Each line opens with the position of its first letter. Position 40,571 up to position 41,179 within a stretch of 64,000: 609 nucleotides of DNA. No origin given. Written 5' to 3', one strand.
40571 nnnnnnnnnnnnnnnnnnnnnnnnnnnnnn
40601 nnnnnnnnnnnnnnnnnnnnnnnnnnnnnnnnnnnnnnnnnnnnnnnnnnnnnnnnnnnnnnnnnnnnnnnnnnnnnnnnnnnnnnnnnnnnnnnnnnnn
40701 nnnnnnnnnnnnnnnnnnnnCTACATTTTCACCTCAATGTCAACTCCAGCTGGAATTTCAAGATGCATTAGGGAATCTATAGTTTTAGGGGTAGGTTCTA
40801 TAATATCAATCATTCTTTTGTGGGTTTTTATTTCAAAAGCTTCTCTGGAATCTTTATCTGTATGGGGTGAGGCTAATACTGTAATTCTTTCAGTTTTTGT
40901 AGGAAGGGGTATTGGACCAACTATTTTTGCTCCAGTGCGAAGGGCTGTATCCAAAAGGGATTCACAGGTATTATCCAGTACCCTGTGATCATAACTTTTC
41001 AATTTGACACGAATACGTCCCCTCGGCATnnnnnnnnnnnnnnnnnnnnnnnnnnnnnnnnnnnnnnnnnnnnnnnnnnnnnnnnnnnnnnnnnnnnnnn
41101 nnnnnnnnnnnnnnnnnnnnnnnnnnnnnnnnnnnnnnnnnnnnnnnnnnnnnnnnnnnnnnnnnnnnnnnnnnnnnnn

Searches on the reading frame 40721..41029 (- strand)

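Call 33: search_protein_families(library=pfam, max_evalue=0.001, proteins=[window:40721-41029:-])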
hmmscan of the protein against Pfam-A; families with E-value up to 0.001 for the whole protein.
window:40721-41029:- (102 aa): 1 family
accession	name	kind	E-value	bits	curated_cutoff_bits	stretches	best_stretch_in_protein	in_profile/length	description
PF00338.27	Ribosomal_S10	-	2.6e-36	124.3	21.2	1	7-101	1-98/98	Ribosomal protein S10p/S20e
